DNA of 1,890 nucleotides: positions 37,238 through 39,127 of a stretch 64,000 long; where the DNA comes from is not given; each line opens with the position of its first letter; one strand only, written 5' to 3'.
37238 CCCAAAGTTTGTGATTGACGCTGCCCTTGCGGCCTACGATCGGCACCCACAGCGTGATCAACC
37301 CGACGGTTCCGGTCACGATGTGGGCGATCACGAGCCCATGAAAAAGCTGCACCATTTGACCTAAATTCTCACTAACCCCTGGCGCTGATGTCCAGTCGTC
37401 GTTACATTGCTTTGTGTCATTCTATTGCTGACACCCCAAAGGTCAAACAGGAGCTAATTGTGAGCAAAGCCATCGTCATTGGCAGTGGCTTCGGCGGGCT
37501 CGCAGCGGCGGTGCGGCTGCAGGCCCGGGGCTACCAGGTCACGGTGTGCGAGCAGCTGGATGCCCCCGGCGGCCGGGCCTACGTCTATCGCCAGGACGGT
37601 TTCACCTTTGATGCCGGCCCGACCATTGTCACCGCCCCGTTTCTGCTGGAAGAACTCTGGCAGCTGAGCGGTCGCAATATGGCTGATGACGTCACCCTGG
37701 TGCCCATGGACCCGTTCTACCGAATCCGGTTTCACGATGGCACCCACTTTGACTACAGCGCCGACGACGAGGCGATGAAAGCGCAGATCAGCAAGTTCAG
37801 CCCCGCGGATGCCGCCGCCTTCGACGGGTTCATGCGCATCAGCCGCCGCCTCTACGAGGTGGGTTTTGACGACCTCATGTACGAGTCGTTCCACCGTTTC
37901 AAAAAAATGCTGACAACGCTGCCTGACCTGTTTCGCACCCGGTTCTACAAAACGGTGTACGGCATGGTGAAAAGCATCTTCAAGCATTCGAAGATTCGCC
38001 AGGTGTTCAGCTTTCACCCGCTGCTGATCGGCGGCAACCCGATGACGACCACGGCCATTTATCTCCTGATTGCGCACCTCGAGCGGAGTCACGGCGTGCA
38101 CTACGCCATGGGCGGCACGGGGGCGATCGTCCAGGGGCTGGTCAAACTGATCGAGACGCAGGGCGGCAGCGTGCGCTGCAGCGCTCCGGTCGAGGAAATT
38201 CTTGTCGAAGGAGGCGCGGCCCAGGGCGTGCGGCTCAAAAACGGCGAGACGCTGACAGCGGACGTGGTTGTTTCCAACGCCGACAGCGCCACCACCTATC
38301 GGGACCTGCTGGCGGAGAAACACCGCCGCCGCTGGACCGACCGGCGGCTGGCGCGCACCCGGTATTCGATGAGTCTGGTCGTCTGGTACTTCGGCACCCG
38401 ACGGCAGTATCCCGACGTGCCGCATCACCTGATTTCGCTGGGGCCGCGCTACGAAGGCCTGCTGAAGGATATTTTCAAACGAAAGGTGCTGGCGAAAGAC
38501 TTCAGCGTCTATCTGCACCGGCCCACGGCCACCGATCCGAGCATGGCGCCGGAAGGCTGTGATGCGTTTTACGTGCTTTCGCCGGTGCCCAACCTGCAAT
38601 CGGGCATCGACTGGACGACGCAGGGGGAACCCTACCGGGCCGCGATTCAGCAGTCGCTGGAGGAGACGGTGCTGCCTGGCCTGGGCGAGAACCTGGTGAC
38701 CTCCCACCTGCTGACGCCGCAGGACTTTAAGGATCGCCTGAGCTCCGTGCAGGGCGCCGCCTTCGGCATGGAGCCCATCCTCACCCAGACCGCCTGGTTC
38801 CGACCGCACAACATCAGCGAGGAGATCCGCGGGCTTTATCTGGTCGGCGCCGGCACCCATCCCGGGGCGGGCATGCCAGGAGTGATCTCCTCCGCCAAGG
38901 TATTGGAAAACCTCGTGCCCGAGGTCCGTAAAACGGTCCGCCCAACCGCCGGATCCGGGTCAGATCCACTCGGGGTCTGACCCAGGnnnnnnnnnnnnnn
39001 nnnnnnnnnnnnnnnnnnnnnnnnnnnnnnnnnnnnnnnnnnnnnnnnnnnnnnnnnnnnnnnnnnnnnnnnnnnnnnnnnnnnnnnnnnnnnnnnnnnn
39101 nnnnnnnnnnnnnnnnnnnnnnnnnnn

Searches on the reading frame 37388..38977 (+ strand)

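Call 77: search_protein_families(library=ncbifam, proteins=[window:37388-38977:+], max_evalue=1e-10)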
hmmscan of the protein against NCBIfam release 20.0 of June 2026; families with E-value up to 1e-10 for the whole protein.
window:37388-38977:+ (530 aa): 9 families
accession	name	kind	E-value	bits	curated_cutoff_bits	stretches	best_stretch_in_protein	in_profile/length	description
TIGR02734.1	crtI_fam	subfamily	5.6e-190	632.3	238.1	1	28-513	1-491/504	phytoene desaturase family protein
NF058655.1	CrtID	equivalog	5.4e-99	332.2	640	1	29-505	2-476/478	bifunctional phytoene desaturase/3,4-desaturase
NF045637.1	carotdesatCrtDProt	equivalog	1e-74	251.9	580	1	29-504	2-476/485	1-hydroxycarotenoid 3,4-desaturase CrtD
NF042421.1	hydcarot_desat_CrtD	equivalog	1.2e-70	238.4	500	1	26-512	2-485/487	1-hydroxycarotenoid 3,4-desaturase CrtD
TIGR02730.1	carot_isom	equivalog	9.8e-36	123.6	586.9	1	234-502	218-480/493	carotenoid isomerase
NF045689.1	BCarotKetCrtO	equivalog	1.4e-33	116.3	1000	2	27-311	5-310/563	beta-carotene ketolase CrtO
TIGR02733.1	desat_CrtD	equivalog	1.9e-21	76.3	549.7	1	27-82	3-58/492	C-3',4' desaturase CrtD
NF005560.0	PRK07233.1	equivalog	2e-16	59.9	252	0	28-75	3-50/435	hypothetical protein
TIGR03467.1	HpnE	equivalog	2.5e-14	53.4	283.05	0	29-80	2-55/430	hydroxysqualene dehydroxylase HpnE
